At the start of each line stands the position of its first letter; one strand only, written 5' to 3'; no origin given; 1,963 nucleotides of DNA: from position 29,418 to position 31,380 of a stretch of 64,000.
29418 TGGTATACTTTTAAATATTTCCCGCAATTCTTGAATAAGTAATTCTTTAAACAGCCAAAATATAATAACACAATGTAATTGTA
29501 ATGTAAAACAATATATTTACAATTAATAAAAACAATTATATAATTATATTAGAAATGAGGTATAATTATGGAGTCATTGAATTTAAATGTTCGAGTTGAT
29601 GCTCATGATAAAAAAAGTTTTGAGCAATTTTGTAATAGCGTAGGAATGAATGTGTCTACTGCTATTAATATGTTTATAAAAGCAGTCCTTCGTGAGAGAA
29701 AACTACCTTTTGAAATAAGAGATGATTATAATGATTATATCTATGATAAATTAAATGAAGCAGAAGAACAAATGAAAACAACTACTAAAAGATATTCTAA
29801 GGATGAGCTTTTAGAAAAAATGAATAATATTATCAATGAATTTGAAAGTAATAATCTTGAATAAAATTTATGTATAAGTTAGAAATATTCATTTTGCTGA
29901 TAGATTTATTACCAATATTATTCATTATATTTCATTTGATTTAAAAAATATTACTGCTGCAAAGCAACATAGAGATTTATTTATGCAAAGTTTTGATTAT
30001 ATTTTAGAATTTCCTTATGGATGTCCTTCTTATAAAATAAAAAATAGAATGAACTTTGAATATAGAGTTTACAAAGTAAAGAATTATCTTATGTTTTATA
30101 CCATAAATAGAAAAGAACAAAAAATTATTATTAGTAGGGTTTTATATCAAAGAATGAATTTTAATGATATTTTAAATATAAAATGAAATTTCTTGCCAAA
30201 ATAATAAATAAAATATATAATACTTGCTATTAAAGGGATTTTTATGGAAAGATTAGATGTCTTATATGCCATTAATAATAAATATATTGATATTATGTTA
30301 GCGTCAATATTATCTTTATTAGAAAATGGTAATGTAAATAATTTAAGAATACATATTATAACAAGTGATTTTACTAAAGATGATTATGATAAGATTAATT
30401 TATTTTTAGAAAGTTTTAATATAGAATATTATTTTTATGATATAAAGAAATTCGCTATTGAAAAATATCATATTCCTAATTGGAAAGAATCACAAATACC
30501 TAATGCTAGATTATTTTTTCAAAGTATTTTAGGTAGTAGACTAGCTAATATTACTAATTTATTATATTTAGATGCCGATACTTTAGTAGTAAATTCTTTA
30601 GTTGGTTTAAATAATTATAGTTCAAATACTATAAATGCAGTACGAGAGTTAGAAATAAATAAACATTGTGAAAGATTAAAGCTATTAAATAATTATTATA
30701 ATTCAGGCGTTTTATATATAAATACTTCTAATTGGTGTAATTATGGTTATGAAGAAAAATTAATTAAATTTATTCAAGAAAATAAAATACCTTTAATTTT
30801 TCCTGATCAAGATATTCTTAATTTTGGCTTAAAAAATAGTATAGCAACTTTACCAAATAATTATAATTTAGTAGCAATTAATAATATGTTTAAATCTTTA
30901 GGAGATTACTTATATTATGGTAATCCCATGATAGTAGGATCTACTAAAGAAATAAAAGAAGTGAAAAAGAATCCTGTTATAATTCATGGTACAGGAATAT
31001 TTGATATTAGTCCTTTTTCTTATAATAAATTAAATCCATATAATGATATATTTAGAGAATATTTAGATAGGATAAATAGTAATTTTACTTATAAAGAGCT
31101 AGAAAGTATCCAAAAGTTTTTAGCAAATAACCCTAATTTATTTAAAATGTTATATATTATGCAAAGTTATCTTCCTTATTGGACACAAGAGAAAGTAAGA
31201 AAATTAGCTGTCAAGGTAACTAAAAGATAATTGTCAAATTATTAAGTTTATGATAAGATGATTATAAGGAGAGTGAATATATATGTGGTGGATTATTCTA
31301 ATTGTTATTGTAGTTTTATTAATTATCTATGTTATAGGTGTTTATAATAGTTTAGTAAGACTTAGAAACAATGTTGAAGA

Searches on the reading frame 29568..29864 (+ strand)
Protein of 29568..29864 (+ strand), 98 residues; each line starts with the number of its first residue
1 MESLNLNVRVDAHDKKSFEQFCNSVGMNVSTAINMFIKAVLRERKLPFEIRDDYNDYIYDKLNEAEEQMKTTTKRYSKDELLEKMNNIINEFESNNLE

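Call 8: search_protein_families(library=pfam, proteins=[window:29568-29864:+], max_evalue=0.01)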
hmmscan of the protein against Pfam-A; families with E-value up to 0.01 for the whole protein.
window:29568-29864:+ (98 aa): 3 families
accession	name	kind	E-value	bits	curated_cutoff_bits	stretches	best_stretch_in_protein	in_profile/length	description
PF04221.18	RelB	-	3.6e-10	40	22.4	1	6-84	4-81/82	RelB antitoxin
PF24515.1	ARM_KNTC1_3rd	-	0.0012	18.8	26.4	1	8-92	114-199/212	KNTC1 third ARM-repeats domain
PF19807.5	DUF6290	-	0.0028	18.2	27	0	6-83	4-70/72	Family of unknown function (DUF6290)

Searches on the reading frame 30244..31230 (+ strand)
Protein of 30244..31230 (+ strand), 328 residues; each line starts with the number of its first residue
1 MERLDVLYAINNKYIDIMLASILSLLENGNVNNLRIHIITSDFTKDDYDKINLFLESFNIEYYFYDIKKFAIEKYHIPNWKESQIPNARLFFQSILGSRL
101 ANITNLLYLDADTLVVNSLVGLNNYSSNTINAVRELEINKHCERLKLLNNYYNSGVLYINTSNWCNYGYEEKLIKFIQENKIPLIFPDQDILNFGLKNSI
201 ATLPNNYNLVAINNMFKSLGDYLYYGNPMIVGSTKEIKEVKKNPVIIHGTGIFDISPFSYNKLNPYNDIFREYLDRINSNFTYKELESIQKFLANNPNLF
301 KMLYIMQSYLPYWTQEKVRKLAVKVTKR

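Call 8: search_protein_families(library=pfam, proteins=[window:30244-31230:+], max_evalue=0.01)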
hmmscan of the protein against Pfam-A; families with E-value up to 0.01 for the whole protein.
window:30244-31230:+ (328 aa): 1 family
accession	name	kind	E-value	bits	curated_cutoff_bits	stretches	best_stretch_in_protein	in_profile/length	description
PF01501.26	Glyco_transf_8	-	2.9e-24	86.5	24.3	1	6-249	2-242/253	Glycosyl transferase family 8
